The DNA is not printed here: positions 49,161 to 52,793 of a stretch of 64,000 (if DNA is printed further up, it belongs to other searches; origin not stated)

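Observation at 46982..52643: Coupled SNF2 helicase plus PglX/Eco57I-like adenine methyltransferase without any recognisable nuclease or partner genes: candidate minimal defence or epigenetic module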

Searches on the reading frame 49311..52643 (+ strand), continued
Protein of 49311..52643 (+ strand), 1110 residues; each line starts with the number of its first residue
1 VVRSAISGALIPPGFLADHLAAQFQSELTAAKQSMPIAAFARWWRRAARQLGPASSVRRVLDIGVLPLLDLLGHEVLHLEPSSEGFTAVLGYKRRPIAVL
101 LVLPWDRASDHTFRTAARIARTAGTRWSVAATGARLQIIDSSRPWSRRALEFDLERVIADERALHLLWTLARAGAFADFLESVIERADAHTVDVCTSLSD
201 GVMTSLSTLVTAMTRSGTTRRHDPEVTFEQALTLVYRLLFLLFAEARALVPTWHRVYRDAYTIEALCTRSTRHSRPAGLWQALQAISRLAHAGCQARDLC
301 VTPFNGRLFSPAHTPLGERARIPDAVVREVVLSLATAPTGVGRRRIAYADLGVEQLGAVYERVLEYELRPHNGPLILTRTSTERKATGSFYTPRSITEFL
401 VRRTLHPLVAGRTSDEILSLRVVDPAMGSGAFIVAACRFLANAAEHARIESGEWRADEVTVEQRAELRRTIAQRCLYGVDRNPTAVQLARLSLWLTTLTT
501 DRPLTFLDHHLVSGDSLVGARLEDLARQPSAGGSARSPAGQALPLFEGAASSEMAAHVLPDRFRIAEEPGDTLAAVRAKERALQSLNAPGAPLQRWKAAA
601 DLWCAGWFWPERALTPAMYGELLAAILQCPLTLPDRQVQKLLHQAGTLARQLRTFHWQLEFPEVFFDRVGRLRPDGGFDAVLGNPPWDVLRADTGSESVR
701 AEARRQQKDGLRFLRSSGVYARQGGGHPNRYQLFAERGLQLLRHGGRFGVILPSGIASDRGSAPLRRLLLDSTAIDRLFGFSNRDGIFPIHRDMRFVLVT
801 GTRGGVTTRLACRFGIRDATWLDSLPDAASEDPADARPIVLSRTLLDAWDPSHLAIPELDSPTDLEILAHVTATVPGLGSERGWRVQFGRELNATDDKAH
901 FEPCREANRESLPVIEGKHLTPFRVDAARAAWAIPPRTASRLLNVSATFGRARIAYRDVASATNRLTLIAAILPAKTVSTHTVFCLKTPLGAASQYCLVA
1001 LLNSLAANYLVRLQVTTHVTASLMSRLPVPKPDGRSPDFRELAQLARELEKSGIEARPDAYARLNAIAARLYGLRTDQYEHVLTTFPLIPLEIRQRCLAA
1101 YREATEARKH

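Call 24: find_related_loci(query=A1, collection=genome_contigs, flank=10000)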
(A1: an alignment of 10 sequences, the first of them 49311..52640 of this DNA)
Query A1 (1110 aa) in genome_contigs; peptide patterns used: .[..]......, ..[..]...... (x = any residue, [..] = any of these).
600 stretches matched a pattern (row limit reached: there are more); 593 encode a relative of the query (tblastn E <= 1e-3); the best 80 are kept; 80 distinct loci.
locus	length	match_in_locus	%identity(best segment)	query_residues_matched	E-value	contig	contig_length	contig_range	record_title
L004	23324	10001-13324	57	5-1109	0e+0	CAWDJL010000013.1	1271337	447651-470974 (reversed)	MAG: uncultured Acidobacteriota bacterium isolate MFD00962.bin.1.9 genome assembly, contig: contig_8268, whole genome sh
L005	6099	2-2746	66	198-1110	0e+0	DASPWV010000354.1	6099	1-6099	MAG TPA_asm: Vicinamibacterales bacterium isolate SMAG_U11550 k141_624856, whole genome shotgun sequence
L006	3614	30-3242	56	40-1101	0e+0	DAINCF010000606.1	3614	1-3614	MAG TPA_asm: Vicinamibacterales bacterium isolate CTOTU39262 NODE_5099_length_3614_cov_6.429334, whole genome shotgun se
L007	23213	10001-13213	56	5-1070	0e+0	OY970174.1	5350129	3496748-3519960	MAG: uncultured Acidobacteriota bacterium isolate MFD01275.bin.c.18 genome assembly, chromosome: 1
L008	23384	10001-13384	53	3-1110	0e+0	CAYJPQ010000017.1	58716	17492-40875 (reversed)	MAG TPA_asm: uncultured Bifidobacteriaceae bacterium isolate ERP124720_co1_137 genome assembly, contig: NODE_730_length_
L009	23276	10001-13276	53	14-1103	0e+0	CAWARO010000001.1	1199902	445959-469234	MAG: uncultured Acidimicrobiia bacterium isolate MFD02840.bin.1.22 genome assembly, contig: contig_11659, whole genome s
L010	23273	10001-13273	53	5-1090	0e+0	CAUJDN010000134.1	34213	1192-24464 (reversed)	MAG: Acidobacteriota bacterium isolate KLAP208 genome assembly, contig: KLAP208_60729, whole genome shotgun sequence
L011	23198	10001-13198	53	41-1110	0e+0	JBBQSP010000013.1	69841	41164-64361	MAG: Vicinamibacterales bacterium isolate Co_metawrap_1760 Cmw_1760_k141_12737433_length_69841_cov_10.0000, whole genome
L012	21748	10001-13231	52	14-1101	0e+0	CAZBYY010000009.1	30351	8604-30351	MAG TPA_asm: uncultured Acidobacterium sp. isolate SRP124364_co1_244 genome assembly, contig: NODE_1176_length_30351_cov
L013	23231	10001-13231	53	4-1105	0e+0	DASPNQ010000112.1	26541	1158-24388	MAG TPA_asm: Vicinamibacterales bacterium isolate SMAG_U12125 k141_102351, whole genome shotgun sequence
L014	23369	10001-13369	50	4-1101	0e+0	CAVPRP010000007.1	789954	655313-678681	MAG: uncultured Acidobacteriota bacterium isolate MFD00392.bin.2.132 genome assembly, contig: contig_53846, whole genome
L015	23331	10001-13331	65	2-1110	0e+0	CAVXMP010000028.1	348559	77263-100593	MAG: uncultured Acidobacteriota bacterium isolate MFD02840.bin.2.52 genome assembly, contig: contig_87817, whole genome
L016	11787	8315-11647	50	13-1105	0e+0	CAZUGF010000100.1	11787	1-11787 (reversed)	MAG TPA_asm: uncultured Bifidobacteriaceae bacterium isolate SRP344714_co1_258 genome assembly, contig: NODE_9913_length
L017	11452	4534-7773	51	3-1096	0e+0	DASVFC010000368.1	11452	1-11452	MAG TPA_asm: Vicinamibacterales bacterium isolate SMAG_U2079 k141_1494231, whole genome shotgun sequence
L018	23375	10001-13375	50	4-1103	0e+0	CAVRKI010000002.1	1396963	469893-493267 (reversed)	MAG: uncultured Acidobacteriota bacterium isolate MFD09730.bin.2.47 genome assembly, contig: contig_1621, whole genome s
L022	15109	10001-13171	50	50-1102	0e+0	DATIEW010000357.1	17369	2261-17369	MAG TPA_asm: Vicinamibacterales bacterium isolate SMAG_U16379 k141_1041154, whole genome shotgun sequence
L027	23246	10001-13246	49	44-1110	0e+0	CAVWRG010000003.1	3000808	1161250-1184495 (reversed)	MAG: uncultured Acidobacteriota bacterium isolate MFD04967.bin.1.58 genome assembly, contig: contig_7043, whole genome s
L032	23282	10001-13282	45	1-1102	0e+0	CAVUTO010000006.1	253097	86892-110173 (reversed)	MAG: Vicinamibacterales bacterium isolate MFD00962.bin.2.231 genome assembly, contig: contig_162543, whole genome shotgu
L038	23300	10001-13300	47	5-1099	0e+0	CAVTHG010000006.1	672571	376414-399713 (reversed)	MAG: uncultured Acidobacteriota bacterium isolate MFD09212.bin.2.142 genome assembly, contig: contig_27505, whole genome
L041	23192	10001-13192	47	40-1110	0e+0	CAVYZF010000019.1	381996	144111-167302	MAG: uncultured Acidobacteriota bacterium isolate MFD02242.bin.1.226 genome assembly, contig: contig_43548, whole genome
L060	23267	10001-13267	47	4-1102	0e+0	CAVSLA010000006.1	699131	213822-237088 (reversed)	MAG: uncultured Acidobacteriota bacterium isolate MFD09206.bin.1.227 genome assembly, contig: contig_6939, whole genome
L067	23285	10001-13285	44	2-1102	0e+0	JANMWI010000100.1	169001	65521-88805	MAG: Acidobacteriota bacterium isolate OTE_88_metabat_329 OTE_88_k141_2554442, whole genome shotgun sequence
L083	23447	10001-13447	46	5-1102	0e+0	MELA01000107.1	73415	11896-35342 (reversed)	MAG: Acidobacteria bacterium RIFCSPLOWO2_12_FULL_65_11 rifcsplowo2_12_scaffold_4768, whole genome shotgun sequence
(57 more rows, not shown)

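Call 51: search_dna_similar(query=window:49311-52640:+, collection=plasmids, mode=protein, max_rows=15)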
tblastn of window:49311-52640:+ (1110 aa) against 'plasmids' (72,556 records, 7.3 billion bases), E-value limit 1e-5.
Records with a match: 402; places in all: 424; records where one place covers at least 80% of the query: 0.
Best place of each record, by identity: <60% 402.
By first word of the organism name: Borreliella 79; Deinococcus 18; Escherichia 17; Nostoc 14; Borrelia 14; Sinorhizobium 13; Acinetobacter 12; Thermus 11; Halorussus 11; Haloarcula 10; and 106 more.
By predicted mobility (MOB-suite, as given by PLSDB): non-mobilizable 274; conjugative 68; mobilizable 60.
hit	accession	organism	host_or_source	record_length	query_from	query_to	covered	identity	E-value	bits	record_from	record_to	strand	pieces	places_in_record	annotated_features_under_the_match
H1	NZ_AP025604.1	Thermus thermophilus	-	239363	180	1038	77%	30.6%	1e-67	258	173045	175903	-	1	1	N-6 DNA methylase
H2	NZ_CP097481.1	Chroococcidiopsis sp. CCNUC1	cell culture,soil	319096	127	978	77%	27.2%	5e-57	224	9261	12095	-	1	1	N-6 DNA methylase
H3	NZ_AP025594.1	Thermus brockianus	-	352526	256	1038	71%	29.4%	4e-53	212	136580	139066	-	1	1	Eco57I restriction-modification methylase domain-containing protein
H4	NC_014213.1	Allomeiothermus silvanus DSM 9946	hot spring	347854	256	1049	72%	28.8%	2e-67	257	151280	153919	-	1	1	DNA methyltransferase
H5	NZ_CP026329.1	Acidithiobacillus caldus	pure culture,spring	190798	257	1083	75%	27.4%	1e-54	217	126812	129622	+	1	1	N-6 DNA methylase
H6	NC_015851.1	Acidithiobacillus caldus SM-1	-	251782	257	1083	75%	27.4%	2e-54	216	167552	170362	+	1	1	N-6 DNA methylase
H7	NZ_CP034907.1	Roseomonas mucosa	Homo sapiens,tissue sample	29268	279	1055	70%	29.0%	5e-65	249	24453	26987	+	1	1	hypothetical protein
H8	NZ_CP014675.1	Kozakia baliensis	palm brown sugar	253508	256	1036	70%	28.6%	6e-52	208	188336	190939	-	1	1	N-6 DNA methylase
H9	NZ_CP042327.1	Euhalothece natronophila Z-M001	cell culture,soda lake Magadi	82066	255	1083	75%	26.5%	2e-72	273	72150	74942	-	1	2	N-6 DNA methylase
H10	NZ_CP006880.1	Rhizobium gallicum bv. gallicum R602sp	Phaseolus vulgaris,whole ...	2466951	282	1079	72%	27.4%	1e-64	248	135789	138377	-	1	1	record has no annotation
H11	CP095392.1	Natribaculum breve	cell culture,saline soil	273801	127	918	71%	27.5%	6e-62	240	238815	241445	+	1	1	record has no annotation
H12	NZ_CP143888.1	Agrobacterium deltaense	Cell culture,Plant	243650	256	1055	72%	26.9%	3e-54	216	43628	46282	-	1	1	N-6 DNA methylase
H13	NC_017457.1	Haloquadratum walsbyi C23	-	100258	127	902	70%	27.7%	2e-68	260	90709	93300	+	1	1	N-6 DNA methylase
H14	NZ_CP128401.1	Candidatus Chlorohelix allophototropha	Single colony of Candidatus Chlorohelix ...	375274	270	1066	72%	26.9%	2e-62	241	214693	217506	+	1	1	N-6 DNA methylase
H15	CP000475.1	Paenarthrobacter aurescens TC1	-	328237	301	1086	71%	26.7%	2e-50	203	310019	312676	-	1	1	hypothetical protein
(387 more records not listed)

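Call 52: find_related_loci(query=A1, collection=viral_contigs, flank=8000)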
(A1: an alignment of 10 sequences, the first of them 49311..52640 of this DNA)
Query A1 (1110 aa) in viral_contigs; peptide patterns used: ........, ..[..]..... (x = any residue, [..] = any of these).
19 stretches matched a pattern, but none encodes a relative of the query by tblastn (E <= 1e-3).

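Call 53: get_annotated_region(hit=H1, flank=12000)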
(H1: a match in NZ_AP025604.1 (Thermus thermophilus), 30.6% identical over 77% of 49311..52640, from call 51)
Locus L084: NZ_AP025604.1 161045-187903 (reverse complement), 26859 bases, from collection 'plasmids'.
description: Thermus thermophilus strain SNM1-7 plasmid pTthSNM1-7b, complete sequence
organism: Thermus thermophilus (NCBI taxid 274)
taxonomy: Bacteria; Deinococcota; Deinococci; Thermales; Thermaceae; Thermus; Thermus thermophilus
host: -; source: -; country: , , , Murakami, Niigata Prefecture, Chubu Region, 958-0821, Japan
typing (MOB-suite, as given by PLSDB): non-mobilizable; replicon rep_cluster_1121
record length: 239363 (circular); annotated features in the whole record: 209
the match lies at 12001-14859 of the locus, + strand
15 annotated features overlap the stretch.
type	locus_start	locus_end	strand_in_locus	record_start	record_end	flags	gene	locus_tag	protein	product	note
CDS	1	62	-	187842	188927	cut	-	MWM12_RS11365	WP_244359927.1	type III-B CRISPR module-associated protein Cmr3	-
CDS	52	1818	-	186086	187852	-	cas10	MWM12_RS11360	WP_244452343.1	type III-B CRISPR-associated protein Cas10/Cmr2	GO:0043571 - maintenance of CRISPR repeat elements [Evidence IEA]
CDS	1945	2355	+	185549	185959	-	-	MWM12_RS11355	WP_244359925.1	hypothetical protein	-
CDS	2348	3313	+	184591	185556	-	-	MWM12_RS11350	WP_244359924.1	hypothetical protein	-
CDS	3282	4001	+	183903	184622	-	-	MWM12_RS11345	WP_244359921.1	hypothetical protein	-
CDS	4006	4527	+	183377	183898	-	-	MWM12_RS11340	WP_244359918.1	hypothetical protein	-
CDS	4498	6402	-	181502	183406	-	-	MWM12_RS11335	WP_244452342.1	hypothetical protein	-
CDS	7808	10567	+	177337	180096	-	-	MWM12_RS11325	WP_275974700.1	helicase-related protein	-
CDS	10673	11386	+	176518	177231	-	-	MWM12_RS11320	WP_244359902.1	NYN domain-containing protein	-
CDS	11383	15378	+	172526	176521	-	-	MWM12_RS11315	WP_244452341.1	N-6 DNA methylase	GO:0006306 - DNA methylation [Evidence IEA]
CDS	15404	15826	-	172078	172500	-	-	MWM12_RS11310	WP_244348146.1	hypothetical protein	-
CDS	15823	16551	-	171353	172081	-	-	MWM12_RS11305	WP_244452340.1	hypothetical protein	-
CDS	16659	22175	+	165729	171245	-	-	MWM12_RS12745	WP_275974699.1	DEAD/DEAH box helicase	-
CDS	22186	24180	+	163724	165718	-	-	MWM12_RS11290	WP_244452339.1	3'-5' exonuclease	-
CDS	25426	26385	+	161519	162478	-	-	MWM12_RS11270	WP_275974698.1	M23 family metallopeptidase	GO:0006508 - proteolysis [Evidence IEA]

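Call 54: get_annotated_region(hit=H2, flank=12000)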
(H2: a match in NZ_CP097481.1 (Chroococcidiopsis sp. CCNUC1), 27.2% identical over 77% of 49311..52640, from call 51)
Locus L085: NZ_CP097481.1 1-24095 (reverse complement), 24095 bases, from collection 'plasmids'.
description: Chroococcidiopsis sp. CCNUC1 plasmid pA, complete sequence
organism: Chroococcidiopsis sp. CCNUC1 (NCBI taxid 2653189)
taxonomy: Bacteria; Cyanobacteriota; Cyanophyceae; Chroococcidiopsidales; Chroococcidiopsidaceae; Chroococcidiopsis; Chroococcidiopsis sp. CCNUC1
host: -; source: cell culture,soil; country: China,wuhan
typing (MOB-suite, as given by PLSDB): conjugative; relaxase MOBP; mating-pair formation MPF_T
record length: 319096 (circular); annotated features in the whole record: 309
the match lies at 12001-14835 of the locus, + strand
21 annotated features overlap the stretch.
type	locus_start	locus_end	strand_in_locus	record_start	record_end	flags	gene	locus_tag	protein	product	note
CDS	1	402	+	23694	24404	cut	-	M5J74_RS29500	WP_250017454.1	Uma2 family endonuclease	-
CDS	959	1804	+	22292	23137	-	-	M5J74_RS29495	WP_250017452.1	tyrosine-type recombinase/integrase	GO:0015074 - DNA integration [Evidence IEA]; GO:0006310 - DNA recombination [Evidence IEA]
CDS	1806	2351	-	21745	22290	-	-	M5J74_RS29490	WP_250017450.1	site-specific integrase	GO:0015074 - DNA integration [Evidence IEA]; GO:0006310 - DNA recombination [Evidence IEA]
CDS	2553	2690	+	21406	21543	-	-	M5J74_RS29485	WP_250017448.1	hypothetical protein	-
CDS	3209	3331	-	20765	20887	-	-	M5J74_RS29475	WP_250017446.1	DUF2949 domain-containing protein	-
CDS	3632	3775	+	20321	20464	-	-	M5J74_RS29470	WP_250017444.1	hypothetical protein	-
CDS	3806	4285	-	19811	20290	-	-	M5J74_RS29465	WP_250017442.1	SRPBCC domain-containing protein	-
CDS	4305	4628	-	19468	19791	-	-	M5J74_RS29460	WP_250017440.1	metalloregulator ArsR/SmtB family transcription factor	GO:0006355 - regulation of DNA-templated transcription [Evidence IEA]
CDS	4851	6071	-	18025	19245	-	-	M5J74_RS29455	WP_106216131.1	SprT-like family protein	-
CDS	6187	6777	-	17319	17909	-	-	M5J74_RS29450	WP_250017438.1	hypothetical protein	-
CDS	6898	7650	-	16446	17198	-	-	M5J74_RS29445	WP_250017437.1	Mut7-C RNAse domain-containing protein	-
CDS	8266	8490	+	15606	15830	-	-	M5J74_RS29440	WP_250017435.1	helix-turn-helix transcriptional regulator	-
CDS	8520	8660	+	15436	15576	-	-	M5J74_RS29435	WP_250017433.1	hypothetical protein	-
CDS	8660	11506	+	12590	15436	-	-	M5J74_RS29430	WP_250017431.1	helicase-related protein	-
CDS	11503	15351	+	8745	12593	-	-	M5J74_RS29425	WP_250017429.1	N-6 DNA methylase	GO:0006306 - DNA methylation [Evidence IEA]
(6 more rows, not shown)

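Call 57: search_protein_families(library=pfam, proteins=[L084:16659-22175:+, L084:7808-10567:+, L084:11383-15378:+, L085:18884-23929:+, L084:22186-24180:+], max_evalue=0.001)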
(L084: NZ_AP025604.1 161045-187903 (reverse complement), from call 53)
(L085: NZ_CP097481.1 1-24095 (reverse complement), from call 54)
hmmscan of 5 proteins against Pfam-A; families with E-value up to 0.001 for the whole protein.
L084:16659-22175:+ (1838 aa): 2 families
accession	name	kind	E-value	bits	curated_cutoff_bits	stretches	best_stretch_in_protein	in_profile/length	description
PF00270.35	DEAD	-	5.4e-23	82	26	1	189-385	3-163/167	DEAD/DEAH box helicase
PF00271.37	Helicase_C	-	2.4e-13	50.7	23.5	1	995-1067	40-110/110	Helicase conserved C-terminal domain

L084:7808-10567:+ (919 aa): 4 families
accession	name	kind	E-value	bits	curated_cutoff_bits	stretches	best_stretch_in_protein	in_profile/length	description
PF00271.37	Helicase_C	-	4.7e-23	82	23.5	1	461-574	2-110/110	Helicase conserved C-terminal domain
PF00176.29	SNF2-rel_dom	-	2e-14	53.9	24.9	1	106-286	8-184/290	SNF2-related domain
PF04851.21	ResIII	-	9.5e-10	39.1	22.5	1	112-266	21-163/164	Type III restriction enzyme, res subunit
PF13307.12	Helicase_C_2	-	2.2e-07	31.5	25.3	1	474-558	6-95/170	Helicase C-terminal domain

L084:11383-15378:+ (1331 aa): 3 families
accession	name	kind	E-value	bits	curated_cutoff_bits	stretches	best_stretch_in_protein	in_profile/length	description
PF07669.17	Eco57I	-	9.7e-18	65.3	25.3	1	536-758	2-94/171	Eco57I restriction-modification methylase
PF02384.22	N6_Mtase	-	1.3e-09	38.2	20.4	1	440-556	21-99/311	N-6 DNA Methylase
PF20473.4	MmeI_Mtase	-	9.3e-09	35.3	27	1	481-558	15-86/259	MmeI, DNA-methyltransferase domain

L085:18884-23929:+ (1681 aa): 6 families
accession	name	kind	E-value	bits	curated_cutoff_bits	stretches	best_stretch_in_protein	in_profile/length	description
PF00270.35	DEAD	-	9e-24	84.5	26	1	99-270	3-162/167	DEAD/DEAH box helicase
PF00271.37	Helicase_C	-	8.7e-14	52.2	23.5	1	926-997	39-110/110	Helicase conserved C-terminal domain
PF04851.21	ResIII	-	1.1e-09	38.9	22.5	1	97-240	5-141/164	Type III restriction enzyme, res subunit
PF09369.15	MZB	-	1.1e-06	29.7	24.2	1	1455-1535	2-80/80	MrfA Zn-binding domain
PF04480.18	DUF559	-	5.2e-06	26.7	20.6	1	1621-1671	47-95/109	Protein of unknown function (DUF559)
PF18741.7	MTES_1575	-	0.0002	21.8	38.2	1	1590-1678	1-90/96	REase_MTES_1575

L084:22186-24180:+ (664 aa): 7 families
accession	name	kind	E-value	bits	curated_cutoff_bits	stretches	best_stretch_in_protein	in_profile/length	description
PF13361.12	UvrD_C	-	8.1e-22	78.5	25.6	2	580-656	277-349/350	UvrD-like helicase C-terminal domain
PF00580.27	UvrD-helicase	-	1.2e-15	58.4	23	2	223-316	2-97/271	UvrD/REP helicase N-terminal domain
PF13538.12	UvrD_C_2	-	8.1e-10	38.9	27.4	1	632-652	31-51/52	UvrD-like helicase C-terminal domain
PF13245.12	AAA_19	-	2.1e-07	31.7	25.1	1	226-460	1-131/134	AAA domain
PF13191.12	AAA_16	-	9.3e-06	26.7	32.6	1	237-451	26-166/167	AAA ATPase domain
PF13401.12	AAA_22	-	2.3e-05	25.1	27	0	239-442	9-109/130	AAA domain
PF13604.12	AAA_30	-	0.00038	20.7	27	0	222-285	2-66/191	AAA domain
